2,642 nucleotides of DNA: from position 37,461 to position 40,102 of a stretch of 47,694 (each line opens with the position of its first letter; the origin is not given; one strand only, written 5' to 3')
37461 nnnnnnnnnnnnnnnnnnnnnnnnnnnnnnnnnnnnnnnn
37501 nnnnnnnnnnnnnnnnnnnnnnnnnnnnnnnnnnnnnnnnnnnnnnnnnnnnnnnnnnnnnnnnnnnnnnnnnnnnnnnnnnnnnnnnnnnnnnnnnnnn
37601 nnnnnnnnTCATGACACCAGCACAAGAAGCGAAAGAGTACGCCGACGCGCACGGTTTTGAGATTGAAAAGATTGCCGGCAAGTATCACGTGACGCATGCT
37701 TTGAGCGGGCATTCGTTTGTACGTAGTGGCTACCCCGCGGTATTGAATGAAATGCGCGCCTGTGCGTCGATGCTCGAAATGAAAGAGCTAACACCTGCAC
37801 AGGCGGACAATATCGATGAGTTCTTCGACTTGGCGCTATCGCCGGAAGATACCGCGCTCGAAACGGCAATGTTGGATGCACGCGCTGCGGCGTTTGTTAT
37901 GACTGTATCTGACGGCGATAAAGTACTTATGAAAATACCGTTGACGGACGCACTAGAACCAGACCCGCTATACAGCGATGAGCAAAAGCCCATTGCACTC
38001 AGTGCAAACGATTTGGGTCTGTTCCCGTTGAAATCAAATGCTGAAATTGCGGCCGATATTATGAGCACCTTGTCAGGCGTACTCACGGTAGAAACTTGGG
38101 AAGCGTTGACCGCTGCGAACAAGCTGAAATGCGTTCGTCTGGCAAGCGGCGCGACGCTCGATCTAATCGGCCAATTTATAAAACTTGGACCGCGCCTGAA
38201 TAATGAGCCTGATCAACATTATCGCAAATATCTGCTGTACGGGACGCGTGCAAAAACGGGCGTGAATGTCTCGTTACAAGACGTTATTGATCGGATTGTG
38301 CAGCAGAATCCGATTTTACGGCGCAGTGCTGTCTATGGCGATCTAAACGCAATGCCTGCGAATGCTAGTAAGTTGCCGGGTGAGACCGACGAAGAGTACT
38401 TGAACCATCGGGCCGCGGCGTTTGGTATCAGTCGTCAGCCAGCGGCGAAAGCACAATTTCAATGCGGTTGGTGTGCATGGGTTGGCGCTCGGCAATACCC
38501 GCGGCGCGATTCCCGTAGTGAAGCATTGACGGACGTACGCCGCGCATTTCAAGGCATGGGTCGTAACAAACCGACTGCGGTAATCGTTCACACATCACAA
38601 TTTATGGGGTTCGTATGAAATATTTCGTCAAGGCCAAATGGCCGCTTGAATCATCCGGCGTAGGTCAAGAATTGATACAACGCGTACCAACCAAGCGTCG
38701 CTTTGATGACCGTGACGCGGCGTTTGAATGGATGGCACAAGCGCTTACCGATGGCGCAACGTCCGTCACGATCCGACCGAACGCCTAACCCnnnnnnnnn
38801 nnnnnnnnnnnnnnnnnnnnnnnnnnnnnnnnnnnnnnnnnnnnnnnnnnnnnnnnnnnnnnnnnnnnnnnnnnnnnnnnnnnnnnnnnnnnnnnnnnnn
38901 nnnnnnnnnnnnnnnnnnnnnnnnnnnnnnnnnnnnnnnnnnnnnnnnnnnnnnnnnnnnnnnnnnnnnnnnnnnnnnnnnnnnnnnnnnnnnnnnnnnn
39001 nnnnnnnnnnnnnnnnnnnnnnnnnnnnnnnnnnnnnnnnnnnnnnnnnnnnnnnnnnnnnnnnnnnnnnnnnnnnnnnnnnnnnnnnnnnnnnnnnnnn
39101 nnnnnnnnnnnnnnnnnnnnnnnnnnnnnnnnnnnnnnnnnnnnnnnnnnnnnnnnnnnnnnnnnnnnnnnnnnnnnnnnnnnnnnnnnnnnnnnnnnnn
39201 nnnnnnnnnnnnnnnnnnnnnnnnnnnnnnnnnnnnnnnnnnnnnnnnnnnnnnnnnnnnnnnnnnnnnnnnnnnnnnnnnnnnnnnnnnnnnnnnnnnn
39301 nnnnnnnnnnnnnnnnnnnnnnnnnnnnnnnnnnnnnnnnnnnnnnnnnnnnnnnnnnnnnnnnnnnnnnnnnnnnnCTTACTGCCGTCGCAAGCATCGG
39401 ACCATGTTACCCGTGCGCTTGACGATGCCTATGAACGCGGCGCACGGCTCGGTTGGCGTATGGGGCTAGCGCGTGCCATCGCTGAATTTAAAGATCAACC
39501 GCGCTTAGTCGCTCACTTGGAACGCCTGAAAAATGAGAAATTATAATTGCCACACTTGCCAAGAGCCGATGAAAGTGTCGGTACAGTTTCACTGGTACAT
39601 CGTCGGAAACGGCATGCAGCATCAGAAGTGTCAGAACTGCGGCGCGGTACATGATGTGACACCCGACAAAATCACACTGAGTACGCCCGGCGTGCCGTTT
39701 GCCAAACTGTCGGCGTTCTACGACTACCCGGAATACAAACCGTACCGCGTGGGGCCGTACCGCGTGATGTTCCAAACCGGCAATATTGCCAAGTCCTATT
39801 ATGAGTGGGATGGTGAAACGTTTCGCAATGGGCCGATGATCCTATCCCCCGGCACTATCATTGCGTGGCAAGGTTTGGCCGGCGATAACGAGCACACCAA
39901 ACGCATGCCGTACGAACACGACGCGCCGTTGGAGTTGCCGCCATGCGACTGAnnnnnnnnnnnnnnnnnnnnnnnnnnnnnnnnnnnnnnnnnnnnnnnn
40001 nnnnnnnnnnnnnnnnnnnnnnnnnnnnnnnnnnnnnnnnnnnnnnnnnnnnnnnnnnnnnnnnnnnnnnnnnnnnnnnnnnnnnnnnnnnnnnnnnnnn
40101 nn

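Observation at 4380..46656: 15-bp palindromic operator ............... sits inside the spacers of five further promoters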

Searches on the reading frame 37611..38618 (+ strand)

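Call 9: search_protein_families(library=pfam, proteins=[window:37611-38618:+], max_evalue=0.01)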
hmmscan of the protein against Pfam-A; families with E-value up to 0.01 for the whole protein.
window:37611-38618:+ (335 aa): 0 families

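Call 10: search_protein_families(library=phrogs, proteins=[window:37611-38618:+], max_evalue=0.001)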
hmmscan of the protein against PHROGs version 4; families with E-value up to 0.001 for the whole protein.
window:37611-38618:+ (335 aa): 0 families

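Call 96: search_protein_families(library=padloc, proteins=[window:37611-38618:+], max_evalue=0.01)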
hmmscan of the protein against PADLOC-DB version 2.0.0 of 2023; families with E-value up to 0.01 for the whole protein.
window:37611-38618:+ (335 aa): 0 families

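Call 97: search_protein_families(library=ncbifam, proteins=[window:37611-38618:+], max_evalue=0.01)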
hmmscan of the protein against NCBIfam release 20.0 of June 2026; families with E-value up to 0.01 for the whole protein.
window:37611-38618:+ (335 aa): 1 family
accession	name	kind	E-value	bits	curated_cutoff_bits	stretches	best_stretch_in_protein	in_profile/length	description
NF006488.0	PRK08912.1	equivalog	0.00079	18.4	498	1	37-116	45-125/387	aminotransferase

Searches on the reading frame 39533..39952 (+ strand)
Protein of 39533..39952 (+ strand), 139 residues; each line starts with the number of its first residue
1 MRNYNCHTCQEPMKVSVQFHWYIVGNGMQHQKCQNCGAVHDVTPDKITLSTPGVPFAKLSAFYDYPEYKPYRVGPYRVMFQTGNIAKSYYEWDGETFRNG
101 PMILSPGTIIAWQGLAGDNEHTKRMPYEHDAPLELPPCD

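Call 57: search_protein_families(library=pfam, proteins=[window:39533-39952:+], max_evalue=0.05)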
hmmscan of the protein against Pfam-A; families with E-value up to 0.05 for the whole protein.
window:39533-39952:+ (139 aa): 1 family
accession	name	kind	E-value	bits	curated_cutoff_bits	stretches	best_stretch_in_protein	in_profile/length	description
PF12773.13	DZR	-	0.016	15.8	27.3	1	4-41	13-35/45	Double zinc ribbon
